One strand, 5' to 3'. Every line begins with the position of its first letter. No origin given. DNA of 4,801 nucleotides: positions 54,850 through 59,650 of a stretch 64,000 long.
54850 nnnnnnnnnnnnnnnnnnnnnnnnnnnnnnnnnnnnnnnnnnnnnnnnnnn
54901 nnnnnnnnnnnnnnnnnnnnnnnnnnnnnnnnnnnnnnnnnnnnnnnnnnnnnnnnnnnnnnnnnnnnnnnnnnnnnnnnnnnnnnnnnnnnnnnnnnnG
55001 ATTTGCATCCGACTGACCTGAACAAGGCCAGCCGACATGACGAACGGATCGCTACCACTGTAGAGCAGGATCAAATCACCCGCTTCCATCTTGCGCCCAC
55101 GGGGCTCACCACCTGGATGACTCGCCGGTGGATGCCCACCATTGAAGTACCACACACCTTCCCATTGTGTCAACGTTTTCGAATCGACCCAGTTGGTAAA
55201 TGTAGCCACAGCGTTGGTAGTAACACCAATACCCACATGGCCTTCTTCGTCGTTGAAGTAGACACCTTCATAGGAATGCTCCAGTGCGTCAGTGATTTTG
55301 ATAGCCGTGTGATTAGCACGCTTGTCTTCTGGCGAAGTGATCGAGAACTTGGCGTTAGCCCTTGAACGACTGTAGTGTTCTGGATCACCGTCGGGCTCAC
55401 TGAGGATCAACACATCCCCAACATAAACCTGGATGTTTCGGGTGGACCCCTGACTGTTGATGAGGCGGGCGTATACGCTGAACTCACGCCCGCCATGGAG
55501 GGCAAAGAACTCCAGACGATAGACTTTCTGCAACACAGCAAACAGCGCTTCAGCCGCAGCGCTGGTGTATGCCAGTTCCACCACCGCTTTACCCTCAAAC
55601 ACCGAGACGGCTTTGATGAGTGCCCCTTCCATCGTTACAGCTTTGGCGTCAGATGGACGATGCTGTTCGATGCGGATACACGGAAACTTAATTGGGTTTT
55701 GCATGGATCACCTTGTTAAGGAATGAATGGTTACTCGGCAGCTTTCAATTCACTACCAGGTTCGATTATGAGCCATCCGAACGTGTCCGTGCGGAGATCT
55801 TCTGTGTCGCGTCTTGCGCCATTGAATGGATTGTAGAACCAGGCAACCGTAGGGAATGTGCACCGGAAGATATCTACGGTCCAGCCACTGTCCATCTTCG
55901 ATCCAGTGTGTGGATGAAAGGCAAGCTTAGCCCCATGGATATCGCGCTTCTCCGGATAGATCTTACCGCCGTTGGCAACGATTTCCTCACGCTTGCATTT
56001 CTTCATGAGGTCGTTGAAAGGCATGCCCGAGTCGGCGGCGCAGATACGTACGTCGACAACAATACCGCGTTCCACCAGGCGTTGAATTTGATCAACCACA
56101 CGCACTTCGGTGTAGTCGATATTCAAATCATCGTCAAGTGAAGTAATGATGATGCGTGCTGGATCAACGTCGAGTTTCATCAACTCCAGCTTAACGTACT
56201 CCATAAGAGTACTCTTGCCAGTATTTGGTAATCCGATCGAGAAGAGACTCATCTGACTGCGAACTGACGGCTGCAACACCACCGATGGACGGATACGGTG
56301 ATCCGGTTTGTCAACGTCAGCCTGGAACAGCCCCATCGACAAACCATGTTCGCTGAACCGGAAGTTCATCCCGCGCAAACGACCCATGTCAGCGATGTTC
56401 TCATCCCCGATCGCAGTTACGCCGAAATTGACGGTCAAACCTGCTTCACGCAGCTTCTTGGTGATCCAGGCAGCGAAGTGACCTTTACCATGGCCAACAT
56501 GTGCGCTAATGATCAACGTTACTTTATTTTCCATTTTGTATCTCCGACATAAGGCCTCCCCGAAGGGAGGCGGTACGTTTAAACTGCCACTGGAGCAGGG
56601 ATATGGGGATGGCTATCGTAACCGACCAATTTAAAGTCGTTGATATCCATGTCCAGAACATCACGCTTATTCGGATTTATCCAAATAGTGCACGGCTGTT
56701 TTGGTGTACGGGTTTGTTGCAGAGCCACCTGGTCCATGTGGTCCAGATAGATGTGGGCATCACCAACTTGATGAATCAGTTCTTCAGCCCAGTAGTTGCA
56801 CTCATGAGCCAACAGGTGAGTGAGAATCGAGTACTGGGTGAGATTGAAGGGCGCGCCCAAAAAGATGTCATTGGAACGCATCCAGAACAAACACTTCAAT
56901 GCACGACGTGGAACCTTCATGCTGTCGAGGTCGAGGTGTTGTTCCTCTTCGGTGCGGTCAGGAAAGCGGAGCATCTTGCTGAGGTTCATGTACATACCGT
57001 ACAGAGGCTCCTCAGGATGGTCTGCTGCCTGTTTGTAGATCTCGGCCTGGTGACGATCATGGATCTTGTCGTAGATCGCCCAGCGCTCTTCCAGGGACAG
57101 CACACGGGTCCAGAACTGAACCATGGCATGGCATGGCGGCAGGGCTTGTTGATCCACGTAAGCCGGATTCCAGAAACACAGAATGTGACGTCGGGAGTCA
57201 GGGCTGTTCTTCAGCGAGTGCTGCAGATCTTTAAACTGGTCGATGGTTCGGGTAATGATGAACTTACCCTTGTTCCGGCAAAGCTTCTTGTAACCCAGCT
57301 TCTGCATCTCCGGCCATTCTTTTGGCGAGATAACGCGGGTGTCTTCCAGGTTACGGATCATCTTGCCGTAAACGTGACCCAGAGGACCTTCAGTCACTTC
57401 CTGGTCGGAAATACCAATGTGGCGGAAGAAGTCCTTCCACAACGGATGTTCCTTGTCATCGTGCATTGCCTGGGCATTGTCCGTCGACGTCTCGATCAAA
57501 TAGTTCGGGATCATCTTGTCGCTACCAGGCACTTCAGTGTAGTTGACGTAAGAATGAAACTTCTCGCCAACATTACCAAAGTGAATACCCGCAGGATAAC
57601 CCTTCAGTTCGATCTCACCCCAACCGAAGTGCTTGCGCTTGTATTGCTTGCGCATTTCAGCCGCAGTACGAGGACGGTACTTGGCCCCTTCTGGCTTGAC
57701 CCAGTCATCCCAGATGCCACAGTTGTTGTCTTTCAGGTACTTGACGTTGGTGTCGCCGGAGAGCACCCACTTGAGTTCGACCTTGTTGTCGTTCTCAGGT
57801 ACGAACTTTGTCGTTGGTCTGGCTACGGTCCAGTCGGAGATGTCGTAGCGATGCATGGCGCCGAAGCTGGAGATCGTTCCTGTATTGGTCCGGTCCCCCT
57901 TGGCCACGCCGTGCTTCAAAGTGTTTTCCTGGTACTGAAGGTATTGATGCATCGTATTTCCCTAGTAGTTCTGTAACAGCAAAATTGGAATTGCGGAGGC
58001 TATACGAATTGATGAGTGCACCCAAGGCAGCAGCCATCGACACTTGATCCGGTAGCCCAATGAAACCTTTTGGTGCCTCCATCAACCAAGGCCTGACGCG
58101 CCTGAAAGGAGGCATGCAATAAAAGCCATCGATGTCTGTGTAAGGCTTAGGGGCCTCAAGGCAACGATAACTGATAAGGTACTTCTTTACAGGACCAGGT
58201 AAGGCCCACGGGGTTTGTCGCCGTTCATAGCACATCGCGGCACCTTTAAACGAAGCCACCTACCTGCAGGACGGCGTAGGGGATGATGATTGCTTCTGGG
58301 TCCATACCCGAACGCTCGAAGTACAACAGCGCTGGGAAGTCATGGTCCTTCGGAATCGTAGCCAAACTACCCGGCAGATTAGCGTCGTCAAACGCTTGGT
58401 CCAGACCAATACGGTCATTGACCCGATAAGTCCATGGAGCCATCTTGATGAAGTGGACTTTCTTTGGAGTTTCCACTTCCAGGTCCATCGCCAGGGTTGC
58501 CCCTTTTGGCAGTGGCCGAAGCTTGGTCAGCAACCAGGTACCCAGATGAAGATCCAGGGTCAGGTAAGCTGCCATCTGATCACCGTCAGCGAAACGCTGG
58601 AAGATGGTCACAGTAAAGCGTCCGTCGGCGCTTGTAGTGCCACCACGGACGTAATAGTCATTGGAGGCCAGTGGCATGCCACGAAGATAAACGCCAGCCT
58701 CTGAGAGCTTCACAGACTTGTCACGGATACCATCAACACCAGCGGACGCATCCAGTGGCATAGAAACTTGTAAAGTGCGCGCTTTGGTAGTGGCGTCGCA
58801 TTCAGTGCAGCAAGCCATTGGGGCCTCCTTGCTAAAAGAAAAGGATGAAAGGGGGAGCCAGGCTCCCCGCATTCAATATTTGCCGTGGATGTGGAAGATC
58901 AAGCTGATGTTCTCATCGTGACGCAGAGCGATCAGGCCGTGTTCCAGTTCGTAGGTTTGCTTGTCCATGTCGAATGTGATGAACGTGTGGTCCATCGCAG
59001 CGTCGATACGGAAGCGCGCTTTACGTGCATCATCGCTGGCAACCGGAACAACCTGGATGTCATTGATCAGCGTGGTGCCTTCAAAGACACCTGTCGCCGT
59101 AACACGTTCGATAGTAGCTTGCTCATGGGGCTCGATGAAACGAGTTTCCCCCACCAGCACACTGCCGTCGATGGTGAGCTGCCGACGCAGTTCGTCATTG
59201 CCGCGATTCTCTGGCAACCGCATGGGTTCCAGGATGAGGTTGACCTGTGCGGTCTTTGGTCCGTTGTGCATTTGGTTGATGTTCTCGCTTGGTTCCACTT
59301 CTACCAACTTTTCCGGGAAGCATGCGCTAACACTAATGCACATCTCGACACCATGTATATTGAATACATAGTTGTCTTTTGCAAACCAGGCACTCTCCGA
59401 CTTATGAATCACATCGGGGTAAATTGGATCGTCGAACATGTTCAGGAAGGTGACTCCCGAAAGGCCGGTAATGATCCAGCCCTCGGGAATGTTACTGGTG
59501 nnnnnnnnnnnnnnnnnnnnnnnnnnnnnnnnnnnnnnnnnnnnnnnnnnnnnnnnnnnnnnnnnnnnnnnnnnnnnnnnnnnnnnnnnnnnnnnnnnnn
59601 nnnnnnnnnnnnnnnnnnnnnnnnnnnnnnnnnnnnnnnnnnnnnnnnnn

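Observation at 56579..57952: Thymidylate-synthase homologue with two ~85-90-aa insertions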

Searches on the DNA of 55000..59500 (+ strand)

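Call 6: search_dna_similar(query=window:55000-59500:+, collection=phages, mode=near, max_rows=25)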
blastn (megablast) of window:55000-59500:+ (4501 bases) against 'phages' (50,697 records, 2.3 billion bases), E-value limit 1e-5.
No match.

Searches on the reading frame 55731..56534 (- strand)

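Call 18: search_protein_families(library=phrogs, max_evalue=0.001, proteins=[window:55731-56534:-])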
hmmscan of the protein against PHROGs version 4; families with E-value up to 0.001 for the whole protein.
window:55731-56534:- (267 aa): 0 families

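Call 58: search_protein_families(library=ncbifam, max_evalue=0.01, proteins=[window:55731-56534:-])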
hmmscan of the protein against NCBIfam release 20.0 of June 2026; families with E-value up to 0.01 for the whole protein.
window:55731-56534:- (267 aa): 0 families

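Call 78: search_protein_families(library=phrogs, max_evalue=1, proteins=[window:55731-56534:-])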
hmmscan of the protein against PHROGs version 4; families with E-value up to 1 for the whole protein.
window:55731-56534:- (267 aa): 1 family
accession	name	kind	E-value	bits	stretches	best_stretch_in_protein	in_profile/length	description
phrog_3277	-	DNA, RNA and nucleotide metabolism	0.03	15.1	1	4-34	10-44/168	DnaC-like helicase loader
